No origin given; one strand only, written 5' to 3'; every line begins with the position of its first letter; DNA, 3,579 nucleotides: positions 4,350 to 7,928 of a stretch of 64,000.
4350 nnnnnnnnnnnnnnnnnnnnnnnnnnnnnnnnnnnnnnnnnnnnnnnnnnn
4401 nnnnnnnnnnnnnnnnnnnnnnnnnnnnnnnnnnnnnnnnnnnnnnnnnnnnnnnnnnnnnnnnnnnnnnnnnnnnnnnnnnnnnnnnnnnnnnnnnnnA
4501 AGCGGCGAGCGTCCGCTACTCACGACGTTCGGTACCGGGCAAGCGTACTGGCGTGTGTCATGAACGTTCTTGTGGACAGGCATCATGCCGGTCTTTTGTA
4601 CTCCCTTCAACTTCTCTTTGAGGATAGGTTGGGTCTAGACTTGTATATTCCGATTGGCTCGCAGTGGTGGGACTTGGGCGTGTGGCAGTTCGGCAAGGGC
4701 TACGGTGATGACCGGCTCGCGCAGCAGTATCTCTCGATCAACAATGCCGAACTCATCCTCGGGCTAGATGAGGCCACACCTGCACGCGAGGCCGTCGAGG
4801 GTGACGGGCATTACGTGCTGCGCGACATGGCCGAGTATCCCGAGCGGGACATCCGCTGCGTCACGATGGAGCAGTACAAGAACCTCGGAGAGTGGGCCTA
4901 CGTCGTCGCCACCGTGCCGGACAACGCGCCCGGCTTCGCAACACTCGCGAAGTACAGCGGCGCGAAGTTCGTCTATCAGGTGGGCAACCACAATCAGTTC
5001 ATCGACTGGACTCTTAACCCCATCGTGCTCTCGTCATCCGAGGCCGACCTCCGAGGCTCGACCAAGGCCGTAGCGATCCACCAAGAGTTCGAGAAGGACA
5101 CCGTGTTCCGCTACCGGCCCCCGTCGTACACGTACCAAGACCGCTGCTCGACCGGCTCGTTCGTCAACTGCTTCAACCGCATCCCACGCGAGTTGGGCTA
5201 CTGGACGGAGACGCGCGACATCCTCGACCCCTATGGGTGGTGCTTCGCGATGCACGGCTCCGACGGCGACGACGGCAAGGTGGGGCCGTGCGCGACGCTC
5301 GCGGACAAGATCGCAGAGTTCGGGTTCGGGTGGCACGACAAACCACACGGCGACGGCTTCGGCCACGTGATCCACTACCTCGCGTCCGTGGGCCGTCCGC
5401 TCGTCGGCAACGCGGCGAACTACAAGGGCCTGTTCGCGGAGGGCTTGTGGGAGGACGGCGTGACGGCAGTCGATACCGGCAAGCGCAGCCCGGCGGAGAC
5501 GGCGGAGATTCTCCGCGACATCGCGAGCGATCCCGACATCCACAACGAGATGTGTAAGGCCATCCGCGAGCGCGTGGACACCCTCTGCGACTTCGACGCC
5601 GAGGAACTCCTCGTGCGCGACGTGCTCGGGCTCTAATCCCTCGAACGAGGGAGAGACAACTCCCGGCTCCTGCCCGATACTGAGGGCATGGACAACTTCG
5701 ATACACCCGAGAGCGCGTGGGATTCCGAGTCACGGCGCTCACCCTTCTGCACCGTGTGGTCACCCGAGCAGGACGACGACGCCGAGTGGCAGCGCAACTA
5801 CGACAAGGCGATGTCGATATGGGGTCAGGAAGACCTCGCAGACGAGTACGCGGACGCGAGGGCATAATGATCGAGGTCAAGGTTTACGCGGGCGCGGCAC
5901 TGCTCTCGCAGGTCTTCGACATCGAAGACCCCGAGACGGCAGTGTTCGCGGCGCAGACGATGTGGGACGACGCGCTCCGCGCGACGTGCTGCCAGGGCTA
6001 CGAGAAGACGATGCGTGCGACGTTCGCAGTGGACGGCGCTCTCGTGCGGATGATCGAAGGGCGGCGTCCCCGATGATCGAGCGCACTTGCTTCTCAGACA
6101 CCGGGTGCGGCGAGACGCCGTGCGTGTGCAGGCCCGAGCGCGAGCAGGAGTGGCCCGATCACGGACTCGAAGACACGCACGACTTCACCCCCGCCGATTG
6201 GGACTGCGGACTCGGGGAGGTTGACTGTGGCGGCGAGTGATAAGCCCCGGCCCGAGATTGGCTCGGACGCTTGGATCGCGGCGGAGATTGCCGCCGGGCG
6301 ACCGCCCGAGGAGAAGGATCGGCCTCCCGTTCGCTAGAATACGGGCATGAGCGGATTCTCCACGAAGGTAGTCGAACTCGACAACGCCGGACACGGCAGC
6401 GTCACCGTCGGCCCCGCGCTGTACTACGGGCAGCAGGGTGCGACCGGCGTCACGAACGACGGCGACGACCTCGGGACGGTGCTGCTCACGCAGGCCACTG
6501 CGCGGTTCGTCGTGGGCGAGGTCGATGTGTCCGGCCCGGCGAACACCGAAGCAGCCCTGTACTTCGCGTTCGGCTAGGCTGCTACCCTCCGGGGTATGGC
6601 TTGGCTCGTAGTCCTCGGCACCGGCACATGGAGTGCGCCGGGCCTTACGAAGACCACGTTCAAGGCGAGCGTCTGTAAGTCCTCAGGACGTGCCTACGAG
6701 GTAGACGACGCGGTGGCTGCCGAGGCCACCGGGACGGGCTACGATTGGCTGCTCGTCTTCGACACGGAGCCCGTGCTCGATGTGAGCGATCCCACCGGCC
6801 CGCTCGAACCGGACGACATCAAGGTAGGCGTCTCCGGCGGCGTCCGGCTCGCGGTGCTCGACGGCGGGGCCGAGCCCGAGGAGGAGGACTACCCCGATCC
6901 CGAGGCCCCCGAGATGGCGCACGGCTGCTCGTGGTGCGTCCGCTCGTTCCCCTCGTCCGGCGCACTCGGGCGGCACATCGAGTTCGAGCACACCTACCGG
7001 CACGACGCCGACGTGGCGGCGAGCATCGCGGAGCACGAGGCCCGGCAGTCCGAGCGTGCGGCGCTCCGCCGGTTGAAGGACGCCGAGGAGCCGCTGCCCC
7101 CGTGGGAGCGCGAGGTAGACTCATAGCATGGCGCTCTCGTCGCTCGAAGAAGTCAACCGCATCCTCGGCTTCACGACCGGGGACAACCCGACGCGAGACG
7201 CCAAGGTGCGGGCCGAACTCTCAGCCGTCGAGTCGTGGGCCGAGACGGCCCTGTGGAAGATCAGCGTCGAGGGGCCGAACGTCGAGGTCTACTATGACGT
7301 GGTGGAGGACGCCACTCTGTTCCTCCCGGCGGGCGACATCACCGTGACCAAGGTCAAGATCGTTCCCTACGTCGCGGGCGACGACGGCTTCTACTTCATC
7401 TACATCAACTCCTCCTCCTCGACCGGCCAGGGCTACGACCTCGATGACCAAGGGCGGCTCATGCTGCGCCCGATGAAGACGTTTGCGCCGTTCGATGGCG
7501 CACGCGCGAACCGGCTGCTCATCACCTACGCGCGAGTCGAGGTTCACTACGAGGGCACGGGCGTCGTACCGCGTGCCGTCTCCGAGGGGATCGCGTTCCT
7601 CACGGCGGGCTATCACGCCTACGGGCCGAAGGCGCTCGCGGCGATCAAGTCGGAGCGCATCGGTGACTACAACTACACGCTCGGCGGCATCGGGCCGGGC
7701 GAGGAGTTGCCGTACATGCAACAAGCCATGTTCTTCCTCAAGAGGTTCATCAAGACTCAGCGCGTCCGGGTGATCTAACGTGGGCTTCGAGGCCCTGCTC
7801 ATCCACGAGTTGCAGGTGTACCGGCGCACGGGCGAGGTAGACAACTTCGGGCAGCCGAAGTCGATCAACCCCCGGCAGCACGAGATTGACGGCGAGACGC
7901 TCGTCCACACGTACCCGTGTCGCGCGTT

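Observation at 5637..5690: Duplicated promoter cassette: 7-2-7 palindrome plus GATACT -10 placed 6 nt before ATGGAC (leaderless), copy 1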

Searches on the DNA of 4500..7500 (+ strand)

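Call 4: search_dna_similar(query=window:4500-7500:+, collection=phages, mode=near, max_rows=25)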
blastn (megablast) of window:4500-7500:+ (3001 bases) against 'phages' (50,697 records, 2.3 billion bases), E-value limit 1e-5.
No match.

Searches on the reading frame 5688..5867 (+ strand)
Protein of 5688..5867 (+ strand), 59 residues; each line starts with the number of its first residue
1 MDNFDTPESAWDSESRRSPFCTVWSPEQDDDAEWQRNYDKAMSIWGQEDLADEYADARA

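Call 8: search_protein_families(library=phrogs, proteins=[window:5688-5867:+], max_evalue=0.001)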
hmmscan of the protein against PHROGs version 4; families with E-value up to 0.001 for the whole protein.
window:5688-5867:+ (59 aa): 0 families

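Call 9: search_protein_families(library=pfam, proteins=[window:5688-5867:+], max_evalue=0.001)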
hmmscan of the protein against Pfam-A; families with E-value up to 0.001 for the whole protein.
window:5688-5867:+ (59 aa): 0 families

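Call 52: search_protein_families(library=ncbifam, proteins=[window:5688-5867:+], max_evalue=0.001)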
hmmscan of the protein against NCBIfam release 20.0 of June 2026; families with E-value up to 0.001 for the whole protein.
window:5688-5867:+ (59 aa): 0 families

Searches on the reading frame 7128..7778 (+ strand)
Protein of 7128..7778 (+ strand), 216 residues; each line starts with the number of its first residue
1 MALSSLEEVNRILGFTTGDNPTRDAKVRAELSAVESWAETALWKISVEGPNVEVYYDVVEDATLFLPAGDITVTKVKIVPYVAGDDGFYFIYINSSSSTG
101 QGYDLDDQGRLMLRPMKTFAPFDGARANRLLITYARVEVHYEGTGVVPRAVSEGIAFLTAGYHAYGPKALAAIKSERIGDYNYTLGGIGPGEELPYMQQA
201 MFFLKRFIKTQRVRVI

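Call 8: search_protein_families(library=phrogs, proteins=[window:7128-7778:+], max_evalue=0.001)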
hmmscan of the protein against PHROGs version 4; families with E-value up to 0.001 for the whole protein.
window:7128-7778:+ (216 aa): 0 families

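Call 9: search_protein_families(library=pfam, proteins=[window:7128-7778:+], max_evalue=0.001)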
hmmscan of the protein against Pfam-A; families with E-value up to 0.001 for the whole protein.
window:7128-7778:+ (216 aa): 0 families

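Call 28: find_related_loci(query=window:7128-7778:+, collection=viral_contigs, flank=10000)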
Query window:7128-7778:+ (216 aa) in viral_contigs; peptide patterns used: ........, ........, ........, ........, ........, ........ (x = any residue, [..] = any of these).
3 stretches matched a pattern; 1 encode a relative of the query (tblastn E <= 1e-3); 1 distinct loci.
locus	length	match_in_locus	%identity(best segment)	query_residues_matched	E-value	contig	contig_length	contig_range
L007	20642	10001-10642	72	3-216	7e-108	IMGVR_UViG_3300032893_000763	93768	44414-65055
